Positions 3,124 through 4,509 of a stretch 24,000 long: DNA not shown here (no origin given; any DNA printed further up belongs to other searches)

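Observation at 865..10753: NRPS support-gene island with a complete 4-hydroxyphenylglycine branch but no synthetase in view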

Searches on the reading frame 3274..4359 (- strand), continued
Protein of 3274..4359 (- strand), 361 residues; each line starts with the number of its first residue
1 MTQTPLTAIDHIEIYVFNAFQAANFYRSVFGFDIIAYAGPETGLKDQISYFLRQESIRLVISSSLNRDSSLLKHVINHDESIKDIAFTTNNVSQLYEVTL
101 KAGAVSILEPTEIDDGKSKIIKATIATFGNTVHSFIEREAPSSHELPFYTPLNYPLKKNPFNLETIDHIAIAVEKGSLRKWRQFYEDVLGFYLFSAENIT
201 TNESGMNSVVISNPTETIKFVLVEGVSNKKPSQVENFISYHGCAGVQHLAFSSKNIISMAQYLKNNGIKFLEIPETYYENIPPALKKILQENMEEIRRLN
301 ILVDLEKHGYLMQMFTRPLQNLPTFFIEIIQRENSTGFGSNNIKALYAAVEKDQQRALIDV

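Call 28: find_encoding_contigs(protein=P0031, flank=10000, max_places=1)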
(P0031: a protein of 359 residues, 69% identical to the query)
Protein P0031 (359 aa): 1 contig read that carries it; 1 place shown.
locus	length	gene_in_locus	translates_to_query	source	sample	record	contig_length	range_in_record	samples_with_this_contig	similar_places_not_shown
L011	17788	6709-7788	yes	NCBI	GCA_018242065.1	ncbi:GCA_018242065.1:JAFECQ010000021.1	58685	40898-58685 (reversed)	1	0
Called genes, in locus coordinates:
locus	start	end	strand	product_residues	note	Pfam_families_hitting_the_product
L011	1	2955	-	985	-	PF00668:Condensation, PF00501:AMP-binding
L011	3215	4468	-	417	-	PF07690:MFS_1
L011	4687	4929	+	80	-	PF01710:HTH_Tnp_IS630 (weak)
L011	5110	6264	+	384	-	-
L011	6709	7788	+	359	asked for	PF00903:Glyoxalase (weak), PF14696:Glyoxalase_5, PF00903:Glyoxalase, PF13669:Glyoxalase_4 (weak)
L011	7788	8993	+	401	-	PF00155:Aminotran_1_2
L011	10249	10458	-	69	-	PF03621:MbtH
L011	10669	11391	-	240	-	PF22624:AASDHPPT_N, PF01648:ACPS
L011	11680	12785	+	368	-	PF01527:HTH_Tnp_1, PF13384:HTH_23 (faint), PF13518:HTH_28 (faint), PF13276:HTH_21, PF00665:rve, PF13683:rve_3, PF13333:rve_2 (faint)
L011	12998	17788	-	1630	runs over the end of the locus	PF03389:MobA_MobL, PF01443:Viral_helicase1 (faint), PF13245:AAA_19, PF13604:AAA_30, PF18335:SH3_13 (weak), PF13538:UvrD_C_2, PF23639:DUF7146, PF13362:Toprim_3, +1 more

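Call 29: find_encoding_contigs(protein=P0041, flank=10000, max_places=1)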
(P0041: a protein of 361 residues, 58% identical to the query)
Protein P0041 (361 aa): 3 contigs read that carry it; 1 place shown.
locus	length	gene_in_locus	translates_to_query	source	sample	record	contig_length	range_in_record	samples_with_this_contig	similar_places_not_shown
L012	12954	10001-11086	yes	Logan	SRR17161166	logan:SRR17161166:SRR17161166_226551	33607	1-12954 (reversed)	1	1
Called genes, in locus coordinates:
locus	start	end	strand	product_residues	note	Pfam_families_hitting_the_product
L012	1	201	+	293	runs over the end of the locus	PF01177:Asp_Glu_race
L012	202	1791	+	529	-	PF13522:GATase_6, PF13537:GATase_7, PF00733:Asn_synthase, PF02540:NAD_synthase (weak), PF03054:tRNA_Me_trans (faint), PF06508:QueC (weak), PF00733:Asn_synthase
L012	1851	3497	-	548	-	-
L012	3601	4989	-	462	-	PF01494:FAD_binding_3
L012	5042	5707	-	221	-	PF05175:MTS, PF13489:Methyltransf_23, PF13847:Methyltransf_31, PF08241:Methyltransf_11, PF08242:Methyltransf_12, PF13649:Methyltransf_25, PF01170:UPF0020 (weak)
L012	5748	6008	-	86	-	PF03621:MbtH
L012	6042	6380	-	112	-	-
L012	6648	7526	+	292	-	PF00351:Biopterin_H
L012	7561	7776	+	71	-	PF03621:MbtH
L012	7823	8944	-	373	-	PF01070:FMN_dh, PF00478:IMPDH (weak), PF01645:Glu_synthase (weak)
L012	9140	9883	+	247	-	PF00975:Thioesterase, PF12697:Abhydrolase_6 (weak)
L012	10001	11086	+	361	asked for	PF00903:Glyoxalase, PF13669:Glyoxalase_4 (weak)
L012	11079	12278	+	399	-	PF00155:Aminotran_1_2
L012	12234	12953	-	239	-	?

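Call 30: search_protein_families(library=pfam, proteins=[L010:17484-19586:+, L011:1-2955:-, L011:5110-6264:+, L012:1851-3497:-, L012:12234-12953:-, L010:7108-7932:-])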
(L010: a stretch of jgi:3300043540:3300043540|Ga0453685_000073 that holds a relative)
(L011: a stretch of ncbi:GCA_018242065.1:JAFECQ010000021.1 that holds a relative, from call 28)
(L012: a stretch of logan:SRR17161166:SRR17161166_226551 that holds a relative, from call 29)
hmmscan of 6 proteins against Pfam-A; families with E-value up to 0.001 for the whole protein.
L010:17484-19586:+ (701 aa): 2 families
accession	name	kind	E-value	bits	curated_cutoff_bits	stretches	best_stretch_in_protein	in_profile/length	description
PF00550.31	PP-binding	-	2e-16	60.4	20.8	1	643-699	2-60/67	Phosphopantetheine attachment site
PF12689.13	Acid_PPase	-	0.00042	20.6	27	0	216-343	3-150/169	Acid Phosphatase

L011:1-2955:- (985 aa): 2 families
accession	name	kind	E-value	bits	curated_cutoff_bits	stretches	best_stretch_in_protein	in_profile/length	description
PF00501.34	AMP-binding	-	7.1e-84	282.3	29.9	1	483-834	1-384/384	AMP-binding enzyme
PF00668.25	Condensation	-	2.7e-31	109.2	30.6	1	15-438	6-439/456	Condensation domain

L011:5110-6264:+ (384 aa): 6 families
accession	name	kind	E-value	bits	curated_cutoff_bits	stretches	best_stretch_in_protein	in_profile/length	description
PF13516.12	LRR_6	-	1.1e-34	116.1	23.4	2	260-279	5-24/24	Leucine Rich repeat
PF00560.39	LRR_1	-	2.5e-11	41.8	20.6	0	260-276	2-18/23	Leucine Rich Repeat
PF00646.38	F-box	-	1.8e-08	34.4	20.5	1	41-74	2-35/43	F-box domain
PF12937.12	F-box-like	-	2.7e-08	33.9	24.3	1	41-81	2-44/47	F-box-like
PF12799.13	LRR_4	-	1e-07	32.4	27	0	234-270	3-36/44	Leucine Rich repeats (2 copies)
PF13855.12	LRR_8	-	0.00031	20.9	27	0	234-292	3-57/61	Leucine rich repeat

L012:1851-3497:- (548 aa): 0 families

L012:12234-12953:- (239 aa): 2 families
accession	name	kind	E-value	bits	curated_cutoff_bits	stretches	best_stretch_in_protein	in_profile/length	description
PF01648.25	ACPS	-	1.4e-12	48.1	25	1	121-186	2-71/111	4'-phosphopantetheinyl transferase superfamily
PF22624.1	AASDHPPT_N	-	2.4e-06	28.2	27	1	33-114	10-96/100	4'-phosphopantetheinyl transferase, N-terminal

L010:7108-7932:- (274 aa): 1 family
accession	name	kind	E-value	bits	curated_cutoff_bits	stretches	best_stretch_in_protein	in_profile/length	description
PF13701.12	DDE_Tnp_1_4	-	0.00037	19.3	34.7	1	151-206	205-259/435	Transposase DDE domain group 1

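Call 36: search_dna_similar(query=window:3274-4359:-, collection=plasmids, mode=protein, max_rows=60)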
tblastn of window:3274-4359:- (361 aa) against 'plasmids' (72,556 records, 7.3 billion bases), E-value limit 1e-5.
Records with a match: 571; places in all: 661; records where one place covers at least 80% of the query: 214.
Best place of each record, by identity: <60% 571.
By first word of the organism name: Rhizobium 159; Ralstonia 135; Sinorhizobium 88; Streptomyces 16; Paracoccus 16; Sphingobium 14; Aminobacter 9; Ensifer 8; Novosphingobium 7; Phyllobacterium 7; and 59 more.
By predicted mobility (MOB-suite, as given by PLSDB): non-mobilizable 301; mobilizable 214; conjugative 56.
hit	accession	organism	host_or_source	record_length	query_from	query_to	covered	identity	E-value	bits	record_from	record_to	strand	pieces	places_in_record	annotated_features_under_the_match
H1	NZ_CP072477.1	Priestia aryabhattai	mixed culture,soil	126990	5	356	98%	39.7%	3e-80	274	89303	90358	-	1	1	hppD: 4-hydroxyphenylpyruvate dioxygenase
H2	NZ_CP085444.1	Priestia megaterium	single cell,soil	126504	5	356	98%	39.7%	3e-80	274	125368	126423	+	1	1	hppD: 4-hydroxyphenylpyruvate dioxygenase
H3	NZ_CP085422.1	Priestia megaterium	single cell,soil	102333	5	356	98%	39.4%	4e-80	274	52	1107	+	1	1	hppD: 4-hydroxyphenylpyruvate dioxygenase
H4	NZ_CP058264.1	Priestia megaterium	cell culture,potash salt dump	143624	5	356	98%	39.4%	5e-80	273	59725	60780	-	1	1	hppD: 4-hydroxyphenylpyruvate dioxygenase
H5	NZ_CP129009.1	Priestia aryabhattai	mixed culture,sea water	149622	5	356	98%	39.4%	5e-80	273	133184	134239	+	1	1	hppD: 4-hydroxyphenylpyruvate dioxygenase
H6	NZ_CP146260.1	Priestia megaterium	Nicotiana tabacum L.,Cell ...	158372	5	356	98%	39.4%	5e-80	273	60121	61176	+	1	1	hppD: 4-hydroxyphenylpyruvate dioxygenase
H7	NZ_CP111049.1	Chondrinema litorale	Seaweed,red alga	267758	5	355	97%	37.9%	5e-77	265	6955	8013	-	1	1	hppD: 4-hydroxyphenylpyruvate dioxygenase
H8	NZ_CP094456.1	Bacillus sp. ZJS3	cell culture,biological soil crust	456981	5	356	98%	37.2%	8e-70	244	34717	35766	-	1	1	hppD: 4-hydroxyphenylpyruvate dioxygenase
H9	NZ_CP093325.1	Bacillus sp. N5-665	whole organism,peat soil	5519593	5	356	98%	36.9%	1e-79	272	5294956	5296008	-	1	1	none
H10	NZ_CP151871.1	Bacillus thuringiensis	tobacco,mixed culture,leaves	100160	5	356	98%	36.9%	2e-79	271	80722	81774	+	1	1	hppD: 4-hydroxyphenylpyruvate dioxygenase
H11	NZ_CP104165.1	Candidatus Bandiella numerosa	Cryptomonas gyropyrenoidosa SAG ...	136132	9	355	96%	37.1%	4e-57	207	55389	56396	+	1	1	hppD: 4-hydroxyphenylpyruvate dioxygenase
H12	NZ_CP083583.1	Kovacikia minuta CCNUW1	cell culture,fresh water lake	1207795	4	357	98%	35.8%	3e-68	239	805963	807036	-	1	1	record has no annotation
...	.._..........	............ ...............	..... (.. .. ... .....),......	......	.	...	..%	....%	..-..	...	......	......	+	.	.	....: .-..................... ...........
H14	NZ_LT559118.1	Nonomuraea gerenzanensis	-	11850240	5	356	98%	33.4%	4e-70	244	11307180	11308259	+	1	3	none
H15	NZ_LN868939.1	Nocardia farcinica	not known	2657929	5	354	97%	33.3%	7e-67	235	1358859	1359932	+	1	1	none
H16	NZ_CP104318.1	Streptomyces angustmyceticus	whole organism,soil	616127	8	354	96%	33.5%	5e-61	218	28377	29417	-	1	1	hppD: 4-hydroxyphenylpyruvate dioxygenase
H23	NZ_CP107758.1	Streptomyces sp. NBC_00597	-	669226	9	354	96%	28.8%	5e-47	178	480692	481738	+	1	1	hppD: 4-hydroxyphenylpyruvate dioxygenase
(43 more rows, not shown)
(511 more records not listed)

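Call 37: get_annotated_region(hit=H11, flank=15000)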
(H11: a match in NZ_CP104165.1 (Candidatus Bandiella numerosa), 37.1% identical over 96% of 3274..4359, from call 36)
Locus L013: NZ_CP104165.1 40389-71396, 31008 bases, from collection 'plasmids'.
description: Candidatus Bandiella numerosa isolate SAG 25.80_endo plasmid p1_Gnumerosa_crypto, complete sequence
organism: Candidatus Bandiella numerosa (NCBI taxid 2570586)
taxonomy: Bacteria; Pseudomonadota; Alphaproteobacteria; Rickettsiales; Candidatus Midichloriaceae; Candidatus Bandiella; Candidatus Bandiella numerosa
host: -; source: Cryptomonas gyropyrenoidosa SAG 25.80,mixed culture,freshwater; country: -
typing (MOB-suite, as given by PLSDB): non-mobilizable
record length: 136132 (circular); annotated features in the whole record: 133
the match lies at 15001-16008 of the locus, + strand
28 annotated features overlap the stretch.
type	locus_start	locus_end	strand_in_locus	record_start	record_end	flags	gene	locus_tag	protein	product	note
CDS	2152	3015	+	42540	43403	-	-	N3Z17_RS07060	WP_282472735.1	tyrosine-type recombinase/integrase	GO:0015074 - DNA integration [Evidence IEA]; GO:0006310 - DNA recombination [Evidence IEA]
CDS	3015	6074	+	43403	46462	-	-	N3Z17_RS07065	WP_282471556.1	Tn3 family transposase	-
CDS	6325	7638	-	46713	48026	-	-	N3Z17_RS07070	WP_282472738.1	hypothetical protein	-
CDS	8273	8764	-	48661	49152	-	-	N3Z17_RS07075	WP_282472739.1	formyltransferase family protein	GO:0009058 - biosynthetic process [Evidence IEA]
CDS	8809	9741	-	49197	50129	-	-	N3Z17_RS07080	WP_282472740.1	arginase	-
CDS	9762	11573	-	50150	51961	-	-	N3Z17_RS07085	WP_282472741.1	ABC transporter ATP-binding protein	-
CDS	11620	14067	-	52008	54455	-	-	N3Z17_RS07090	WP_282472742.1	ATP-binding cassette domain-containing protein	-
CDS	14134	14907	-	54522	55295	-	-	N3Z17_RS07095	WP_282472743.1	SDR family oxidoreductase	-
CDS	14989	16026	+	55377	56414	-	hppD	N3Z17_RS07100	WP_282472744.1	4-hydroxyphenylpyruvate dioxygenase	GO:0006559 - L-phenylalanine catabolic process [Evidence IEA]; GO:0006572 - tyrosine catabolic process [Evidence IEA]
CDS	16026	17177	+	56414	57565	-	-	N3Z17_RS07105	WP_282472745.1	PLP-dependent aminotransferase family protein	-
CDS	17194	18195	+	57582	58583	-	sbnA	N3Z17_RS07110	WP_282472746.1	2,3-diaminopropionate biosynthesis protein SbnA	GO:0009058 - biosynthetic process [Evidence IEA]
CDS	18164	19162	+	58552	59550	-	sbnB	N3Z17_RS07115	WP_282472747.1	2,3-diaminopropionate biosynthesis protein SbnB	GO:0009058 - biosynthetic process [Evidence IEA]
CDS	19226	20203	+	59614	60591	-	-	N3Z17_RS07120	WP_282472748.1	DUF1015 family protein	-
CDS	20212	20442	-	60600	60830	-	-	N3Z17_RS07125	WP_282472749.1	MbtH family NRPS accessory protein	-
CDS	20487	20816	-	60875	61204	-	-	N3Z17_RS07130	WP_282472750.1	hypothetical protein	-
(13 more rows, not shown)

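Call 40: get_annotated_region(hit=H23, flank=8000)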
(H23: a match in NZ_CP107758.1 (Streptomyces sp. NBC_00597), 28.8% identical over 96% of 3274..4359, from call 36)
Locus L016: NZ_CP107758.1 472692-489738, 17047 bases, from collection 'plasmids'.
description: Streptomyces sp. NBC_00597 plasmid unnamed1, complete sequence
organism: Streptomyces sp. NBC_00597 (NCBI taxid 2975786)
taxonomy: Bacteria; Actinomycetota; Actinomycetes; Kitasatosporales; Streptomycetaceae; Streptomyces; Streptomyces sp. NBC 00597
host: -; source: -; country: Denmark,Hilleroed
typing (MOB-suite, as given by PLSDB): non-mobilizable
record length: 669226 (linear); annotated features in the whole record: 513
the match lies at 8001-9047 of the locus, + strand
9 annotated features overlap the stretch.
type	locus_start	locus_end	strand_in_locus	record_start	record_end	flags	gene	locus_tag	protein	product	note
CDS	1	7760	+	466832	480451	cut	-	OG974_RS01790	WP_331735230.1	amino acid adenylation domain-containing protein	-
CDS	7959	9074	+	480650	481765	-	hppD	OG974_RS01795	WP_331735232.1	4-hydroxyphenylpyruvate dioxygenase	GO:0006559 - L-phenylalanine catabolic process [Evidence IEA]; GO:0006572 - tyrosine catabolic process [Evidence IEA]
CDS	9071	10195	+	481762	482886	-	-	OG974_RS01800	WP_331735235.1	alpha-hydroxy acid oxidase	-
CDS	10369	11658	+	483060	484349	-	-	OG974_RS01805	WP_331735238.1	cysteate synthase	-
CDS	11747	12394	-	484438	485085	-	-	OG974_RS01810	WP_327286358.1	histidine phosphatase family protein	-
CDS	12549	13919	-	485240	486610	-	dpgC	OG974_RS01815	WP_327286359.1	(3,5-dihydroxyphenyl)acetyl-CoA 1,2-dioxygenase DpgC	GO:0017000 - antibiotic biosynthetic process [Evidence IEA]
CDS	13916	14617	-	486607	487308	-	dpgB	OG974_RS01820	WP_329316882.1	enoyl-CoA-hydratase DpgB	GO:0033072 - vancomycin biosynthetic process [Evidence IEA]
CDS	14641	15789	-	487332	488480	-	dpgA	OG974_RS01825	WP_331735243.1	3,5-dihydroxyphenylacetyl-CoA synthase DpgA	GO:0033072 - vancomycin biosynthetic process [Evidence IEA]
CDS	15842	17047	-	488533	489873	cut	-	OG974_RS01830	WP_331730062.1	PLP-dependent aminotransferase family protein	-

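Call 41: get_annotated_region(hit=H16, flank=6000)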
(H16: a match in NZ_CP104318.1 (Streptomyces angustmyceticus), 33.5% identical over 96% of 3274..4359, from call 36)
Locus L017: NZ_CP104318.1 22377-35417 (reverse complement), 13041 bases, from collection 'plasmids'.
description: Streptomyces angustmyceticus strain CQUSa03 plasmid p1, complete sequence
organism: Streptomyces angustmyceticus (NCBI taxid 285578)
taxonomy: Bacteria; Actinomycetota; Actinomycetes; Kitasatosporales; Streptomycetaceae; Streptomyces; Streptomyces angustmyceticus
host: -; source: whole organism,soil; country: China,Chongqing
typing (MOB-suite, as given by PLSDB): non-mobilizable
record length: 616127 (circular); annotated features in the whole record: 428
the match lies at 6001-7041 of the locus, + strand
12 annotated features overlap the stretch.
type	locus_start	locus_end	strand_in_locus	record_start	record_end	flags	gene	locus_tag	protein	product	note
CDS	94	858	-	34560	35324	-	-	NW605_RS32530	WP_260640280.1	DUF2071 domain-containing protein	-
CDS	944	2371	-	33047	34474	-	-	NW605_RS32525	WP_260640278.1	carboxylesterase family protein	-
CDS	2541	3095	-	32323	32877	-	-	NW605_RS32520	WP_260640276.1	hypothetical protein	-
CDS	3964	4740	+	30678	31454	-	-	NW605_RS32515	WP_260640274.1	IclR family transcriptional regulator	GO:0006355 - regulation of DNA-templated transcription [Evidence IEA]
CDS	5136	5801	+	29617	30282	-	dhaL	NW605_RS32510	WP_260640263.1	dihydroxyacetone kinase subunit DhaL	GO:0006071 - glycerol metabolic process [Evidence IEA]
CDS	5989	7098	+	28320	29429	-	hppD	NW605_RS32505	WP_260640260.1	4-hydroxyphenylpyruvate dioxygenase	GO:0006559 - L-phenylalanine catabolic process [Evidence IEA]; GO:0006572 - tyrosine catabolic process [Evidence IEA]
CDS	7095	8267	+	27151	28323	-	-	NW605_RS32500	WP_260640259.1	alpha-hydroxy acid oxidase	-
CDS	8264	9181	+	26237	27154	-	-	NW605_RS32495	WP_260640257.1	phytanoyl-CoA dioxygenase family protein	-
CDS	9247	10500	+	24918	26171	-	-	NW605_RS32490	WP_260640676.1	PLP-dependent aminotransferase family protein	-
CDS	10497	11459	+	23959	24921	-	-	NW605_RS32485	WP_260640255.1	DMT family transporter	GO:0055085 - transmembrane transport [Evidence IEA]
CDS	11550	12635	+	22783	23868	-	-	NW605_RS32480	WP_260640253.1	prephenate dehydrogenase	-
CDS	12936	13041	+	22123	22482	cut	-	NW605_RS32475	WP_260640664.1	isomerase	-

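Call 45: find_related_loci(query=window:3274-4359:-, collection=metagenome_contigs, flank=10000)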
Query window:3274-4359:- (361 aa) in metagenome_contigs; peptide patterns used: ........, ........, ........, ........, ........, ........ (x = any residue, [..] = any of these).
226 stretches matched a pattern; 7 encode a relative of the query (tblastn E <= 1e-3); 7 distinct loci.
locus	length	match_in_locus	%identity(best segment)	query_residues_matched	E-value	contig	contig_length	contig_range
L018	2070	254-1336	96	1-361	0e+0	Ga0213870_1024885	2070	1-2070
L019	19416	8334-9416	76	1-361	0e+0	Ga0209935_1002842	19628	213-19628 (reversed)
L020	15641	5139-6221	75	1-361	0e+0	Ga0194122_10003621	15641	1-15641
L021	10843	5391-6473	73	1-361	0e+0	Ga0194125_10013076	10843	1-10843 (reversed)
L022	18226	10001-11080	70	1-360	1e-170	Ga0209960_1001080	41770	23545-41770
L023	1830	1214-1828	94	1-205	6e-131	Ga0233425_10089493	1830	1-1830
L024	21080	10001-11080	72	1-360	4e-179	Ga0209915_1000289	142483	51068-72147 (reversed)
